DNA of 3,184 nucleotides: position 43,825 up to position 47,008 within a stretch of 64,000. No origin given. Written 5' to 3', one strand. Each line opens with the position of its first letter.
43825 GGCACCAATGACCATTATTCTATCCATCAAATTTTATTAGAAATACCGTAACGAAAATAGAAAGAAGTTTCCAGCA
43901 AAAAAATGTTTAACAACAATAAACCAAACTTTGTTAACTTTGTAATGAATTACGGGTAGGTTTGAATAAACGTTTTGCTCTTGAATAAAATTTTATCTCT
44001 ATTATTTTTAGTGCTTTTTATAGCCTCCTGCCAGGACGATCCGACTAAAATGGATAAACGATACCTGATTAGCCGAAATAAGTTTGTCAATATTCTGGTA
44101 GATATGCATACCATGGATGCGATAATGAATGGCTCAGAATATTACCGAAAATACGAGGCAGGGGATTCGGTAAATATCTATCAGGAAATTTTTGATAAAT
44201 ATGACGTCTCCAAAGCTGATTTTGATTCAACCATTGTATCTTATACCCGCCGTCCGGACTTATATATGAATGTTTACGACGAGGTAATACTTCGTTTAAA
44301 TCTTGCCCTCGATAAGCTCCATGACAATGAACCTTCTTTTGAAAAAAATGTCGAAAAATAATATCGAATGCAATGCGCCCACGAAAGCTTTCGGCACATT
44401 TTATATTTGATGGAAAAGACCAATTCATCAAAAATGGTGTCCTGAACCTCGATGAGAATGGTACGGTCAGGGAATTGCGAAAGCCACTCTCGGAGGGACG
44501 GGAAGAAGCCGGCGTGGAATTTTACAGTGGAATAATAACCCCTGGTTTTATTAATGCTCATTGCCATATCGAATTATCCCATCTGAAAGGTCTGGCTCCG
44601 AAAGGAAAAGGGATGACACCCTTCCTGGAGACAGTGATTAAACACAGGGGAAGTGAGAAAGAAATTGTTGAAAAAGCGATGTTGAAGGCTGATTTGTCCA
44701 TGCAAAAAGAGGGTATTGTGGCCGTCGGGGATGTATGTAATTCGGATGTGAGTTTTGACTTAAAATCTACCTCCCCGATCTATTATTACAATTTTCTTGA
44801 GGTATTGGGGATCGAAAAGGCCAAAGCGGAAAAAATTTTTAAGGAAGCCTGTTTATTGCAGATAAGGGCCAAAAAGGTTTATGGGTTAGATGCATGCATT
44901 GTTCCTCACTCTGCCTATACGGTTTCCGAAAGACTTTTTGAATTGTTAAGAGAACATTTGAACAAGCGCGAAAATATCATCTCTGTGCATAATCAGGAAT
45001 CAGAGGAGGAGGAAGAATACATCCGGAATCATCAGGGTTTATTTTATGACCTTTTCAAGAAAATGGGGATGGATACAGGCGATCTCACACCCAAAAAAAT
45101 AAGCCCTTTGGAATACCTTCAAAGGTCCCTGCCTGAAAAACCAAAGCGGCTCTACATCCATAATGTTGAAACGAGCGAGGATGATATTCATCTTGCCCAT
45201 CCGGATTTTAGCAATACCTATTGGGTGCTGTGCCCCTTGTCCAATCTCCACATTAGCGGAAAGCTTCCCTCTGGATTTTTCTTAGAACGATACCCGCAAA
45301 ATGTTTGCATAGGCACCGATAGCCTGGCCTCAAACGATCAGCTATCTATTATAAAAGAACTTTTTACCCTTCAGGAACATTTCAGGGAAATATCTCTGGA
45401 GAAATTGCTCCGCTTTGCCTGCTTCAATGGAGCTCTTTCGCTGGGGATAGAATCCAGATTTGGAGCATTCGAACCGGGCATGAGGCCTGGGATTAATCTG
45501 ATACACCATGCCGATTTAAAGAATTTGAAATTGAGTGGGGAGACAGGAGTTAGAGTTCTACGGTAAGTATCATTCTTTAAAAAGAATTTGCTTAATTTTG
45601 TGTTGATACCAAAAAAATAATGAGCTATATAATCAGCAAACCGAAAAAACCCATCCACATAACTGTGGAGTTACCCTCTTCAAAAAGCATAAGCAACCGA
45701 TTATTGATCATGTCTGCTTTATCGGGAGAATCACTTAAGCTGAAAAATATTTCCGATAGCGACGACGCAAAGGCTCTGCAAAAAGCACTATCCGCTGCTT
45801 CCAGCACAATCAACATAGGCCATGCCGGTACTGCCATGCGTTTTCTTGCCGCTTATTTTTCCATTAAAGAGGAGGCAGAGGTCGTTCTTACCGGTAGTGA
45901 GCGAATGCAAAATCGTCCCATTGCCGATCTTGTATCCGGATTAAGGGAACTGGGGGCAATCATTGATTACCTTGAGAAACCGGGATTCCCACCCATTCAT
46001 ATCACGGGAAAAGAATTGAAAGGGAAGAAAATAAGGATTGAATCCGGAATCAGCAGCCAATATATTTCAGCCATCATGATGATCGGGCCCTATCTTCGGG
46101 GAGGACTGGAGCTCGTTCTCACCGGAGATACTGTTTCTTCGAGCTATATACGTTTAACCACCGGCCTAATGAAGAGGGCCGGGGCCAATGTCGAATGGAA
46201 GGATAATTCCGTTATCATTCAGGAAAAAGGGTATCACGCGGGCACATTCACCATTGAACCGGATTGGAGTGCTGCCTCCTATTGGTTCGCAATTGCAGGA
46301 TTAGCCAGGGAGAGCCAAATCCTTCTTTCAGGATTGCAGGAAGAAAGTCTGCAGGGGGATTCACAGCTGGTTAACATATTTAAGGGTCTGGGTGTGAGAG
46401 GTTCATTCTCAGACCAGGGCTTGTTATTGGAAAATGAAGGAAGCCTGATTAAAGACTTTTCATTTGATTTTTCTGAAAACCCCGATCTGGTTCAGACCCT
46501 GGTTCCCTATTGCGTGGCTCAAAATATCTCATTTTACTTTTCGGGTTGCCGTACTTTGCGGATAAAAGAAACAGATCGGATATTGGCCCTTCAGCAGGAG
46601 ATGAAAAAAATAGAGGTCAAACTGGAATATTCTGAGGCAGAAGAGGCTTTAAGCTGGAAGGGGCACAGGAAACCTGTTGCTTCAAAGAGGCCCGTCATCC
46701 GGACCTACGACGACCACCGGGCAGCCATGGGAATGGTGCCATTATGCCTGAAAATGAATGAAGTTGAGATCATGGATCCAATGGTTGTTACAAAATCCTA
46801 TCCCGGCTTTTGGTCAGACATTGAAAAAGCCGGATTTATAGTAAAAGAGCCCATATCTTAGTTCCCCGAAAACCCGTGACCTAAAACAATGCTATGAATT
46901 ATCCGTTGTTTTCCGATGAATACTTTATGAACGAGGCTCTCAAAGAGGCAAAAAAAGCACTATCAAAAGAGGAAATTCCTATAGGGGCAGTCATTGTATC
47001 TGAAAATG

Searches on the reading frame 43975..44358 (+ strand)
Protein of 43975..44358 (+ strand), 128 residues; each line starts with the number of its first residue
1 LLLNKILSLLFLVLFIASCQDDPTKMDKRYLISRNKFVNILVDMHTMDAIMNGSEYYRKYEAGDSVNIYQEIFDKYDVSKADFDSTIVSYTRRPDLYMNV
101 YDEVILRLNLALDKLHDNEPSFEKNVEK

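Call 29: search_protein_families(library=pfam, proteins=[window:43975-44358:+], max_evalue=0.01)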
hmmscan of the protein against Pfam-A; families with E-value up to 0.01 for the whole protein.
window:43975-44358:+ (128 aa): 1 family
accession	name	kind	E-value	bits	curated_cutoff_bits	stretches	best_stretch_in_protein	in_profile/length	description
PF14129.11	DUF4296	-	6.4e-18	65.5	27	1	31-109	4-82/87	Domain of unknown function (DUF4296)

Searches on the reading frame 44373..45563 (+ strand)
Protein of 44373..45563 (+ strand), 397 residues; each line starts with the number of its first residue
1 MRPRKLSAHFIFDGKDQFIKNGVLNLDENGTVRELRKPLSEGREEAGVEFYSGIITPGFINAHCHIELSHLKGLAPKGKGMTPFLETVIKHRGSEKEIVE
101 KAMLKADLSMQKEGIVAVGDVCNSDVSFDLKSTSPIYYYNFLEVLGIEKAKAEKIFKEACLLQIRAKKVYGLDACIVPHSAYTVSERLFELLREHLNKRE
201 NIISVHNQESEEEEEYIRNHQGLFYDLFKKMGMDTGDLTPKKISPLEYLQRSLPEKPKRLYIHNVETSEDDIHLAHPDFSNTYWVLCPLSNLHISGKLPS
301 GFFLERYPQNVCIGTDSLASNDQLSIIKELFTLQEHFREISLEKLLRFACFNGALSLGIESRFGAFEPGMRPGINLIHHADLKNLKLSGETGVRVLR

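Call 29: search_protein_families(library=pfam, proteins=[window:44373-45563:+], max_evalue=0.01)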
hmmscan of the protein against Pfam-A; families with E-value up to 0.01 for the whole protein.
window:44373-45563:+ (397 aa): 1 family
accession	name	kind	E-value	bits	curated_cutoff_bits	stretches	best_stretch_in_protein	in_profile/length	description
PF01979.26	Amidohydro_1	-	1.3e-19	71.1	25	1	54-377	1-318/345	Amidohydrolase family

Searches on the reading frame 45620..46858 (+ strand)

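Call 29: search_protein_families(library=pfam, proteins=[window:45620-46858:+], max_evalue=0.01)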
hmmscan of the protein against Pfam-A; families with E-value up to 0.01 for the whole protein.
window:45620-46858:+ (413 aa): 1 family
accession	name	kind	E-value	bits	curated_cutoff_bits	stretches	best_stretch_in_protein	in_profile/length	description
PF00275.25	EPSP_synthase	-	3e-69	234.2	22.8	2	58-399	79-415/417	EPSP synthase (3-phosphoshikimate 1-carboxyvinyltransferase)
